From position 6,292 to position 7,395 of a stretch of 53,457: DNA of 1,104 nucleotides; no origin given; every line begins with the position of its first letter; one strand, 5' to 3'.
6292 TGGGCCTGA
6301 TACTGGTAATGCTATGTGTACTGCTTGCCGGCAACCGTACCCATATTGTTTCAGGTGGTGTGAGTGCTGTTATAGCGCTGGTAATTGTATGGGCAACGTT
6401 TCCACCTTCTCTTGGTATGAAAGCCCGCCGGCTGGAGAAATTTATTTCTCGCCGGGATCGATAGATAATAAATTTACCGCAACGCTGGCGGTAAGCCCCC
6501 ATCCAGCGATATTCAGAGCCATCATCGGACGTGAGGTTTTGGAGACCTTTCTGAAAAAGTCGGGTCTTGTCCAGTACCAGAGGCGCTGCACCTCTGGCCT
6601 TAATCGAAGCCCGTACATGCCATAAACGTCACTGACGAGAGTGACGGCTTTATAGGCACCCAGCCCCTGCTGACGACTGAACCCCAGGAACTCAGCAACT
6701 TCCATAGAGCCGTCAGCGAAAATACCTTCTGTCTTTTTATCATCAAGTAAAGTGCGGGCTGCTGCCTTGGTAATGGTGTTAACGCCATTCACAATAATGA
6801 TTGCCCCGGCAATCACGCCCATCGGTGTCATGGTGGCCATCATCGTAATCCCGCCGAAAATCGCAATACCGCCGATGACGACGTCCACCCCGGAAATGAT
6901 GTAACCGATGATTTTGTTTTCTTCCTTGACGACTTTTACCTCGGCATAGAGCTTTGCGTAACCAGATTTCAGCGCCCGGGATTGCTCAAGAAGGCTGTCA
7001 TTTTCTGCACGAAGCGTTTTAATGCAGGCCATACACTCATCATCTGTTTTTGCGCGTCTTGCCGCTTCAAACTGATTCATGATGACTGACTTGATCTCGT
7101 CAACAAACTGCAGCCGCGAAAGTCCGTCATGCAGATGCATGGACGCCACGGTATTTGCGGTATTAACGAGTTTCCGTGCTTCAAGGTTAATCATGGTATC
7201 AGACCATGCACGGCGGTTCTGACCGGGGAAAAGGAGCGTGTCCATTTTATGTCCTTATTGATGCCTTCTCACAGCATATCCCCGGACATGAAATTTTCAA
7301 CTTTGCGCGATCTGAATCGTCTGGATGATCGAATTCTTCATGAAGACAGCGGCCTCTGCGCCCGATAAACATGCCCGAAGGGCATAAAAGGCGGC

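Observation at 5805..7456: ~87-bp direct repeats bracketing a convergent, overlapping membrane-protein pair with a toxin/immunity-like layout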

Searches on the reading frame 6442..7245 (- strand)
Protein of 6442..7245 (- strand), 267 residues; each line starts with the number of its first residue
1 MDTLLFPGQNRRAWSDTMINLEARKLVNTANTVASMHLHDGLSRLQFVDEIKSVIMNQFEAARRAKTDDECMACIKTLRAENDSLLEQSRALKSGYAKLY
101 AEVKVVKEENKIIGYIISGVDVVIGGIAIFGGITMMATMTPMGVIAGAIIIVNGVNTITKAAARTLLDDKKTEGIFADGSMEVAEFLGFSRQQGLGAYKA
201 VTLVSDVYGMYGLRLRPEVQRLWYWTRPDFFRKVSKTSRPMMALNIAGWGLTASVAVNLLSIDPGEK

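Call 4: search_protein_families(library=pfam, proteins=[window:6442-7245:-], max_evalue=0.1)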
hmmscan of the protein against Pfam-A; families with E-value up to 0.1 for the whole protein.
window:6442-7245:- (267 aa): 2 families
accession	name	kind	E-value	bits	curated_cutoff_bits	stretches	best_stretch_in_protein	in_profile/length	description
PF13988.11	DUF4225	-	1.2e-31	109.8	25.9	1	77-237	2-164/165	Protein of unknown function (DUF4225)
PF04687.17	Microvir_H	-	0.03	14.2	22.7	1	28-127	188-284/310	Microvirus H protein (pilot protein)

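Call 69: find_homologous_proteins(query=window:6445-7245:-, max_evalue=0.00001)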
Query window:6445-7245:- (267 aa): 101 proteins with E <= 0.00001 among 6789 candidates.
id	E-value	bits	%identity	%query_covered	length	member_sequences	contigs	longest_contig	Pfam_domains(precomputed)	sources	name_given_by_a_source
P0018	7.3e-160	548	92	100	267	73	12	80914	PF13988.12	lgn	-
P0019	3.6e-159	546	92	100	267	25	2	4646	PF13988.12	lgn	-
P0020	1.8e-146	504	91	94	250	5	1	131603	PF13988.12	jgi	jgi:hypothetical protein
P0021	2.2e-144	498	81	100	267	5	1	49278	PF13988.12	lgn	-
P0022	2.6e-143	494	81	100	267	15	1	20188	PF13988.12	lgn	-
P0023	1.4e-142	492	80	100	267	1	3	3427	PF13988.12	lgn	-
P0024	2.2e-138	478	79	100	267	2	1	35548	PF13988.12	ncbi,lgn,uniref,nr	ncbi:DUF4225 domain-containing protein [Kosakonia radicincitans]|uniref:DUF4225 domain-containing pr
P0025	5.9e-138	476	78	100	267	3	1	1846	PF13988.12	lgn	-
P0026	9.7e-138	476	78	99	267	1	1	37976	PF13988.12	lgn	-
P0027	3.5e-137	474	78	99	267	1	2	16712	PF13988.12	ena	-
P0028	4.7e-135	467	77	100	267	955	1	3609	PF13988.12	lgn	-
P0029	2.1e-131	455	75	100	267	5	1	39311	PF13988.12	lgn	-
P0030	2.0e-130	452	76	100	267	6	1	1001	PF13988.12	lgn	-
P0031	3.3e-127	441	74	99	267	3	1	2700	PF13988.12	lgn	-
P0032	3.3e-126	438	73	99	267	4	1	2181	PF13988.12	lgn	-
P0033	8.6e-126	437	73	100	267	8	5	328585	PF13988.12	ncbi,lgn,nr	ncbi:TPA: DUF4225 domain-containing protein [Klebsiella aerogenes]|nr:DUF4225 domain-containing prot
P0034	1.2e-119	417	72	100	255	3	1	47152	PF13988.12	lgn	-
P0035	5.2e-117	408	71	100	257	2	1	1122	PF13988.12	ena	-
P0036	2.6e-116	406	71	100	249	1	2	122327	PF13988.12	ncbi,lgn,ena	ncbi:TPA: DUF4225 domain-containing protein [Enterobacter ludwigii]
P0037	4.8e-111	388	69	97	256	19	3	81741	PF13988.12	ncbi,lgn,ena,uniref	ncbi:DUF4225 domain-containing protein [Enterobacter kobei]|uniref:DUF4225 domain-containing protein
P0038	1.5e-100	354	62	100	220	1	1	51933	PF13988.12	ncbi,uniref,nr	ncbi:DUF4225 domain-containing protein [Enterobacter bugandensis]|uniref:DUF4225 domain-containing p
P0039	2.3e-96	340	73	84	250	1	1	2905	PF13988.12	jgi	-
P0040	8.0e-94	332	56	99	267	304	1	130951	PF13988.12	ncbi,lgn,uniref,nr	ncbi:DUF4225 domain-containing protein [Enterobacter hormaechei]|uniref:DUF4225 domain-containing pr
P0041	2.1e-93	330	74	72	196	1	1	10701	PF13988.12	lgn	-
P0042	2.8e-93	330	56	99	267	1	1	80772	PF13988.12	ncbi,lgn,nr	ncbi:DUF4225 domain-containing protein [Salmonella enterica]|nr:DUF4225 domain-containing protein [S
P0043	3.9e-93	330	56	99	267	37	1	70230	PF13988.12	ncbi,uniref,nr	ncbi:DUF4225 domain-containing protein [Enterobacter hormaechei]|uniref:DUF4225 domain-containing pr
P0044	1.3e-92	328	56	99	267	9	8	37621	PF13988.12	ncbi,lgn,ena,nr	ncbi:DUF4225 domain-containing protein [Cronobacter sakazakii]|nr:DUF4225 domain-containing protein 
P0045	3.7e-91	323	56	99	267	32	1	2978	PF13988.12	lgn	-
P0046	1.2e-89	318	55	99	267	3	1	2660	PF13988.12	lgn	-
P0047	3.6e-88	313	53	99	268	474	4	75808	PF13988.12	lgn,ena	-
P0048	2.4e-87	311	74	72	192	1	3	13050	PF13988.12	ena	-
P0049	4.6e-87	310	51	100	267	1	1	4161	PF13988.12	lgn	-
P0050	1.6e-86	308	52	99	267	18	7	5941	PF13988.12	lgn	-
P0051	3.5e-84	300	54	99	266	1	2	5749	PF13988.12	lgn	-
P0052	1.2e-83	299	51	97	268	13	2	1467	PF13988.12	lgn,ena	-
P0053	2.6e-83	297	50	97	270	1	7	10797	PF13988.12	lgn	-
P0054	6.9e-83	296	50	97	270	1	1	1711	PF13988.12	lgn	-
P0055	7.9e-83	296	68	78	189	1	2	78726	PF13988.12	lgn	-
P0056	1.3e-82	295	50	97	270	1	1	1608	PF13988.12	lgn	-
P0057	3.2e-82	294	51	100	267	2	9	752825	PF13988.12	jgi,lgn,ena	-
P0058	6.7e-82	293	50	97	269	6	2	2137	PF13988.12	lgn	-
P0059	7.1e-82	293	50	98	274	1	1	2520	PF13988.12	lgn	-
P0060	1.2e-81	292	50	99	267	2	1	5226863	PF13988.12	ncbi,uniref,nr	ncbi:DUF4225 domain-containing protein [Kosakonia radicincitans]|uniref:DUF4225 domain-containing pr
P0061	1.4e-81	292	50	98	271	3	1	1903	PF13988.12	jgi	-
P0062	2.1e-81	291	50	98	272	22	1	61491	PF13988.12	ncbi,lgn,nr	ncbi:DUF4225 domain-containing protein [Salmonella enterica]|nr:DUF4225 domain-containing protein [S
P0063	1.5e-80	288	52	93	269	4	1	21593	PF13988.12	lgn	-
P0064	2.0e-80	288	64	76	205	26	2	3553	PF13988.12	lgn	-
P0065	4.5e-80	287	50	96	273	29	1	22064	PF13988.12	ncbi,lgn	-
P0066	9.3e-80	286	51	99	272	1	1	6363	PF13988.12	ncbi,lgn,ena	-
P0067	1.0e-79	286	62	77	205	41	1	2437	PF13988.12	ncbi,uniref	ncbi:DUF4225 domain-containing protein, partial [Enterobacter hormaechei]|uniref:DUF4225 domain-cont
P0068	1.6e-79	285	51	97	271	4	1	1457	PF13988.12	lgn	-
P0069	3.2e-79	284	49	99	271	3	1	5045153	PF13988.12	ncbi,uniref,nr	ncbi:DUF4225 domain-containing protein [Serratia rubidaea]|uniref:DUF4225 domain-containing protein 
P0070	7.8e-79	283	50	97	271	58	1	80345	PF13988.12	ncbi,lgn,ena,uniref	ncbi:DUF4225 domain-containing protein [Pantoea allii]|uniref:DUF4225 domain-containing protein n=1 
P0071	8.6e-79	283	47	100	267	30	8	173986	PF13988.12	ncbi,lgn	ncbi:DUF4225 domain-containing protein [Kosakonia cowanii]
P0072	1.6e-78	282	48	99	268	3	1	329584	PF13988.12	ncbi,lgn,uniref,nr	ncbi:DUF4225 domain-containing protein [Lelliottia sp. CFBP8978]|uniref:DUF4225 domain-containing pr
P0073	1.7e-78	282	49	98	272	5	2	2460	PF13988.12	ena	-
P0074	2.5e-78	281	49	99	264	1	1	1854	PF13988.12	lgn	-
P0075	4.6e-78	280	49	99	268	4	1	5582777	PF13988.12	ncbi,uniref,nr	ncbi:DUF4225 domain-containing protein [Serratia plymuthica]|uniref:DUF4225 domain-containing protei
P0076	4.7e-78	280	50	96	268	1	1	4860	PF13988.12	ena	-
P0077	8.0e-78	279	49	99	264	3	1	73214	PF13988.12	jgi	jgi:hypothetical protein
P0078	1.7e-77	278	48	99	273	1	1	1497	PF13988.12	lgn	-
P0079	2.7e-77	278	51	96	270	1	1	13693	PF13988.12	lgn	-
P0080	2.9e-77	278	48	98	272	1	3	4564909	PF13988.12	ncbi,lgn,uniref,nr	ncbi:DUF4225 domain-containing protein [Mixta tenebrionis]|uniref:DUF4225 domain-containing protein 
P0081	9.7e-77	276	49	98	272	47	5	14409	PF13988.12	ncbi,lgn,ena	-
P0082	1.2e-76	276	49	96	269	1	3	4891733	PF13988.12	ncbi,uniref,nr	ncbi:DUF4225 domain-containing protein [Erwinia tracheiphila]|uniref:DUF4225 domain-containing prote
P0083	3.8e-76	274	76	60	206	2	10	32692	PF13988.12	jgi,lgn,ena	-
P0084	2.3e-75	271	77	60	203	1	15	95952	PF13988.12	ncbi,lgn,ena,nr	ncbi:TPA: DUF4225 domain-containing protein [Enterobacter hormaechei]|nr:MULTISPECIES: DUF4225 domai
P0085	3.6e-75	271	47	99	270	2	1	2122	PF13988.12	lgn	-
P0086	4.4e-75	271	48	98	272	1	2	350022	PF13988.12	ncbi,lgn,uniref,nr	ncbi:hypothetical protein COO59_11710 [Mixta theicola]|uniref:DUF4225 domain-containing protein n=1 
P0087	6.9e-75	270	50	95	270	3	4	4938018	PF13988.12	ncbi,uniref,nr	ncbi:DUF4225 domain-containing protein [Erwinia tracheiphila]|uniref:DUF4225 domain-containing prote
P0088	2.0e-74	268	50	96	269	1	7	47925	PF13988.12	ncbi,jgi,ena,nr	ncbi:MAG: hypothetical protein H6R25_3907 [Proteobacteria bacterium]|nr:hypothetical protein [Pseudo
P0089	2.3e-74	268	47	98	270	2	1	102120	PF13988.12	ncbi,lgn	-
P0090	3.2e-74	268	48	96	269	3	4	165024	PF13988.12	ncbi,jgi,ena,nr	ncbi:MAG: hypothetical protein H6R25_2755 [Proteobacteria bacterium]|nr:hypothetical protein [Pseudo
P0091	4.5e-74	267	78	58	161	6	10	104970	PF13988.12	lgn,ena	-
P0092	1.3e-73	266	77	58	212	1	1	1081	PF13988.12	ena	-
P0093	1.4e-73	266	73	67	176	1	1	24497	PF13988.12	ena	-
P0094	4.1e-73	264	45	99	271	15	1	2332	PF13988.12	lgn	-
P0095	2.4e-70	255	78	53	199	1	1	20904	PF13988.12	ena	-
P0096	6.3e-70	254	46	97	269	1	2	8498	PF13988.12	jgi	jgi:hypothetical protein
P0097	8.1e-70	253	71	62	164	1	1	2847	PF13988.12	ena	-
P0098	1.1e-69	253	71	62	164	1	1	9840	PF13988.12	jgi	jgi:hypothetical protein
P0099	5.4e-69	251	53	76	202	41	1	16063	PF13988.12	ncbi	ncbi:DUF4225 domain-containing protein, partial [Enterobacter hormaechei]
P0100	7.5e-69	250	76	57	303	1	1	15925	PF13988.12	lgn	-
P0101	1.9e-68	249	74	57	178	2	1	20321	PF13988.12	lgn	-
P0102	3.5e-68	248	44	99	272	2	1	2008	PF13988.12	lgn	-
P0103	3.8e-67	245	70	62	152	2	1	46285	PF13988.12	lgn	-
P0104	1.3e-66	243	74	57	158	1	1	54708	PF13988.12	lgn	-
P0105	1.1e-64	236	76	54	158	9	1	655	PF13988.12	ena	-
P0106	1.6e-64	236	63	65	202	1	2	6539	PF13988.12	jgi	jgi:hypothetical protein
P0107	1.4e-60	223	73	52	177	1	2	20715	PF13988.12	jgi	jgi:hypothetical protein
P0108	1.6e-60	223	66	61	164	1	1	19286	PF13988.12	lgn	-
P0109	1.1e-58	217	49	76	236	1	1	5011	PF13988.12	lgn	-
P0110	6.7e-58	214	69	54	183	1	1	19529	PF13988.12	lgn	-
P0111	2.9e-54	202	56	60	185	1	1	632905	PF13988.12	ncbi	-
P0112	2.5e-51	193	58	55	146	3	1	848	PF13988.12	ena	-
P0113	3.4e-51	192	64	54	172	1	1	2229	PF13988.12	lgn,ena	-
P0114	5.3e-48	182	59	54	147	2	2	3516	PF13988.12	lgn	-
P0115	1.4e-45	174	72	44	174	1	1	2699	PF13988.12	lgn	-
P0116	1.3e-44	171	40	94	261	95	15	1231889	PF13988.12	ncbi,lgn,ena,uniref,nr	ncbi:DUF4225 domain-containing protein [Klebsiella aerogenes]|uniref:DUF4225 domain-containing prote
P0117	4.4e-44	169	61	46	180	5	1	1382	PF13988.12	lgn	-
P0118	6.7e-44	168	41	90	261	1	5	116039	PF13988.12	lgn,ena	-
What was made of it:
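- On DUF4225 (PF13988) toxin domain family: About 100 full-length homologue clusters all carry PF13988 (call 69).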

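Call 70: find_encoding_contigs(protein=P0075, flank=6000, max_places=2)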
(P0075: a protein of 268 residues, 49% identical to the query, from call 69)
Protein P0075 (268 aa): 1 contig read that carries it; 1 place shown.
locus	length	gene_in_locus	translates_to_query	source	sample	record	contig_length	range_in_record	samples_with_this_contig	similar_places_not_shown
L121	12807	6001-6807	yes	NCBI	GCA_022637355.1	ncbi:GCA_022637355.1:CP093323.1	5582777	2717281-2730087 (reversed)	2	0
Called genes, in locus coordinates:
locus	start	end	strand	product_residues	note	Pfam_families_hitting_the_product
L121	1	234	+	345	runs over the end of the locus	PF02463:SMC_N (faint), PF00005:ABC_tran, PF13304:AAA_21 (faint)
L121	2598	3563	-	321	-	PF00892:EamA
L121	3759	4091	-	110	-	-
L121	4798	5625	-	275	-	PF02311:AraC_binding, PF00165:HTH_AraC (weak), PF12833:HTH_18, PF00165:HTH_AraC (weak)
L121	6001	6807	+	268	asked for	PF13988:DUF4225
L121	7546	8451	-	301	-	PF20434:BD-FAE, PF07859:Abhydrolase_3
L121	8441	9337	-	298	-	PF00561:Abhydrolase_1, PF12697:Abhydrolase_6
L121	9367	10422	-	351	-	PF01261:AP_endonuc_2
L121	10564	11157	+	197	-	PF00440:TetR_N, PF16925:TetR_C_13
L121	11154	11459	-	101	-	PF07883:Cupin_2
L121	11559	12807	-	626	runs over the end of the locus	PF02705:K_trans, PF22776:K_trans_C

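Call 71: find_encoding_contigs(protein=P0040, flank=6000, max_places=2)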
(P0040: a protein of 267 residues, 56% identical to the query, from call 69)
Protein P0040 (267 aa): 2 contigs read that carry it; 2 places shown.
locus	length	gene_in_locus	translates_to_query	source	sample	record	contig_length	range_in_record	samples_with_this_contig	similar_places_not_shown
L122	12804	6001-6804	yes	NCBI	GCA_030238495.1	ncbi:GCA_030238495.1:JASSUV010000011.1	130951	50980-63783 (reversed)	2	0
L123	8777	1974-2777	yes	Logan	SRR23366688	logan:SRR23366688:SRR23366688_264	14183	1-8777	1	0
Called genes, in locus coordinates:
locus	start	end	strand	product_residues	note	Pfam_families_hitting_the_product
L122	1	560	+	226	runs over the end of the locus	PF04352:ProQ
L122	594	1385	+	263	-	PF18312:ScsC_N, PF13098:Thioredoxin_2, PF13462:Thioredoxin_4, PF01323:DSBA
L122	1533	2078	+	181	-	PF07894:SACK1 (faint), PF13091:PLDc_2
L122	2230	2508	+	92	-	PF10723:RepB-RCR_reg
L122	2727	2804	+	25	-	PF08048:RepA1_leader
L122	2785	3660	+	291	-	PF02387:IncFII_repA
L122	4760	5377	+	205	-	-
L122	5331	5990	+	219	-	PF20457:DUF6710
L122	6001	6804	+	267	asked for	PF13988:DUF4225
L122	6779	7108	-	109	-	-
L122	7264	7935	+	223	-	PF02586:SRAP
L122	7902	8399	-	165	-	PF00565:SNase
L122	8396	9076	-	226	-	PF21818:DUF6884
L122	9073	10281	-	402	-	-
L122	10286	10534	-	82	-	-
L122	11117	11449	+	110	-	-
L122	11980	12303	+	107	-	-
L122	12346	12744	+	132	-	-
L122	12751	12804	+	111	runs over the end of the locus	-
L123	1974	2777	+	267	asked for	PF13988:DUF4225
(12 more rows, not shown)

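Call 72: find_encoding_contigs(protein=P0116, flank=6000, max_places=2)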
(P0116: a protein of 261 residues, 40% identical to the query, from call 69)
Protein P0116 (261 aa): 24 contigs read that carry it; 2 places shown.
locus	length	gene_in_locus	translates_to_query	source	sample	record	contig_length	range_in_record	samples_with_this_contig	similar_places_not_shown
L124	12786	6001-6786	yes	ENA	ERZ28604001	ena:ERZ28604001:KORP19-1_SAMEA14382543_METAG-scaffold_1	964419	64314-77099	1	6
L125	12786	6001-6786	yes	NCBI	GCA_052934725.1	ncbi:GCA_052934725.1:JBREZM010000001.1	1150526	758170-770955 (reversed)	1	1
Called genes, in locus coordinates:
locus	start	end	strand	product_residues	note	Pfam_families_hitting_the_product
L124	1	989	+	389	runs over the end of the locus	PF25174:Beta-prop_THOC3 (faint)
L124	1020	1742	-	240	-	PF04542:Sigma70_r2, PF04539:Sigma70_r3, PF08281:Sigma70_r4_2, PF04545:Sigma70_r4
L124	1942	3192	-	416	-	PF00669:Flagellin_N, PF00700:Flagellin_C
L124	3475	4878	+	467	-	PF02465:FliD_N, PF07195:FliD_C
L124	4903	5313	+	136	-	PF02561:FliS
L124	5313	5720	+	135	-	PF05400:FliT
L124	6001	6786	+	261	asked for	PF13988:DUF4225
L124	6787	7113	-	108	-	-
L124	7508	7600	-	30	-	-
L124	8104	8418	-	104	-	PF02049:FliE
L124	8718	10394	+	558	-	PF01514:YscJ_FliF, PF08345:YscJ_FliF_C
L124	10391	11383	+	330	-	PF14842:FliG_N, PF03448:MgtE_N (faint), PF14841:FliG_M, PF01706:FliG_C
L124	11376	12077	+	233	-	PF02108:FliH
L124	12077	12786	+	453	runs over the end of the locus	PF00006:ATP-synt_ab, PF18269:T3SS_ATPase_C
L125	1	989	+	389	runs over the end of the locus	PF25174:Beta-prop_THOC3 (faint)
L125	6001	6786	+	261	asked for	PF13988:DUF4225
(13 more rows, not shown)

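Call 73: find_encoding_contigs(protein=P0082, flank=6000, max_places=2)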
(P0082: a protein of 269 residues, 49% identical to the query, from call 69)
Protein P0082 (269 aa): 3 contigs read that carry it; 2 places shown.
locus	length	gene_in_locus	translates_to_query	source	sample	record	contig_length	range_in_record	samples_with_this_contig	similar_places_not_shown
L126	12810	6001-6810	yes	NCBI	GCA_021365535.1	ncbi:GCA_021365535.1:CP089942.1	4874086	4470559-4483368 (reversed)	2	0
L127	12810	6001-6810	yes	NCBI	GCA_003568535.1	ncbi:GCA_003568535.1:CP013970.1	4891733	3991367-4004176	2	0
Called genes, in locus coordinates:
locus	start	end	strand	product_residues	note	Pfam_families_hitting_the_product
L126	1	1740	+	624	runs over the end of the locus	PF00291:PALP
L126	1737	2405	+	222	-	-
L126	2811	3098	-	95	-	PF01402:RHH_1 (weak)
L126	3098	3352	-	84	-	-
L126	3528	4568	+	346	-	PF13518:HTH_28 (weak), PF13551:HTH_29, PF00665:rve (weak), PF13683:rve_3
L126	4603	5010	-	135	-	PF01656:CbiA, PF09140:MipZ, PF13614:AAA_31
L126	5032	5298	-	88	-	-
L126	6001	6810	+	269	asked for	PF13988:DUF4225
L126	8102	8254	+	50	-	PF01848:HOK_GEF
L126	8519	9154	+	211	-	PF07514:TraI_2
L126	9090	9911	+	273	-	PF07515:TraI_2_C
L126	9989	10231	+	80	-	PF10723:RepB-RCR_reg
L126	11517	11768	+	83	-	PF01204:Trehalase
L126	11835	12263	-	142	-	PF01638:HxlR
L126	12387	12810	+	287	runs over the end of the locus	PF01073:3Beta_HSD (weak), PF04321:RmlD_sub_bind (faint), PF05368:NmrA, PF13460:NAD_binding_10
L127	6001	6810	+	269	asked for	PF13988:DUF4225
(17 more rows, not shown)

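Call 76: search_protein_families(library=ncbifam, proteins=[window:6445-7245:-], max_evalue=1)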
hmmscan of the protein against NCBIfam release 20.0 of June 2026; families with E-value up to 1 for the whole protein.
window:6445-7245:- (267 aa): 2 families
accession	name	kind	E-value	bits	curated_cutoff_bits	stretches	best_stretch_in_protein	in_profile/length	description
NF051442.1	NheB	equivalog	0.006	15.7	500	1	100-165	223-284/398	non-hemolytic enterotoxin subunit B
TIGR04211.1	SH3_and_anchor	equivalog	0.12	11.9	65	1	69-129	121-180/198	TIGR04211 family SH3 domain-containing protein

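Call 77: search_solved_structures(query=window:6445-7245:-, max_evalue=1)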
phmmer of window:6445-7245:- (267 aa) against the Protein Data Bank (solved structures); distinct sequences matched with E-value up to 1: 11.
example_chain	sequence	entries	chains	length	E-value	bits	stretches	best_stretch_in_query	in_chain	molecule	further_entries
4hkz_E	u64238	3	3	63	0.088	15.6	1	172-215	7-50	Protein L fragment | Protein L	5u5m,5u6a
6b9y_E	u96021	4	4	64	0.091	15.6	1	172-215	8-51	Protein L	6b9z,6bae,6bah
4hjg_E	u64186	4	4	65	0.093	15.5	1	172-215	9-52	Protein L fragment | Protein L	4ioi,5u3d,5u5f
1hez_E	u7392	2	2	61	0.11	15.3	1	172-215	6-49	PROTEIN L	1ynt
1ymh_E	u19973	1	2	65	0.16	14.8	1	172-213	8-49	Protein L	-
9spj_F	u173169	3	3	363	0.18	14.6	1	28-105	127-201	60S ribosomal protein L4-A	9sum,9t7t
1mhh_E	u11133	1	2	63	0.34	13.7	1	172-212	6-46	protein L domain C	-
3wxx_B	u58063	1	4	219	0.43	13.4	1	29-163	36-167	AopB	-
7pzy_l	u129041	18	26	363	0.7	12.7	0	8-101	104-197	Ribosomal 60S subunit protein L4B | 60S ribosomal protein L4-B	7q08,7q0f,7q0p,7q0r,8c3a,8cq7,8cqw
1xf5_L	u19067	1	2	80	0.79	12.5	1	171-212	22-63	Protein L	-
9nzg_A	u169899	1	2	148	0.99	12.2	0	37-122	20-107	De novo designed protein, EPIC Q51N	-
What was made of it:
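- Tried and rejected: The NheB and AopB hits are sub-threshold and confined to the hydrophobic hairpin, so they were not used as evidence of fold (calls 76, 77).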

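Call 85: predict_structure(alignment_id=A4)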
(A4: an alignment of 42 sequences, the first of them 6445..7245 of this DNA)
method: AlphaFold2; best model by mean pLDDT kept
length: 267 residues; sequences in the alignment: 42
mean_pLDDT: 56.0   pTM: 0.51
mean pLDDT of the five models: 56.0, 54.7, 52.3, 48.4, 45.0
residues with pLDDT >= 90: 22; 70-90: 61; 50-70: 43; < 50: 141
segments of 3 or more residues with pLDDT < 50: 1-5, 95-162, 183-189, 193-217, 238-240, 242-267
pLDDT, mean of each block of 10 residues (from residue 1): 48 80 92 84 88 90 84 87 82 52 40 39 35 29 30 41 54 53 45 46 31 41 69 56 42 31 35
secondary structure, 60 per line:
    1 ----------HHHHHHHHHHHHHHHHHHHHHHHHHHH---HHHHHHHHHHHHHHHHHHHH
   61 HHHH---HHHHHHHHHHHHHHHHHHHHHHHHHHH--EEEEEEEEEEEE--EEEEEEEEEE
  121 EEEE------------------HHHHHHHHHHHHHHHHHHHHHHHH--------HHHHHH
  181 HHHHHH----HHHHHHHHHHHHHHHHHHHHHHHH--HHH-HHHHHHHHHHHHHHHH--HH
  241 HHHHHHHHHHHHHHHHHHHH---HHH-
elements in order: H11-37 H41-64 H68-94 E97-108 E111-124 H143-166 H175-186 H191-214 H221-236 H239-260
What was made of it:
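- Tried and rejected: AlphaFold2 model of the toxin: mean pLDDT 56, with only the three N-terminal helices confident (call 85).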
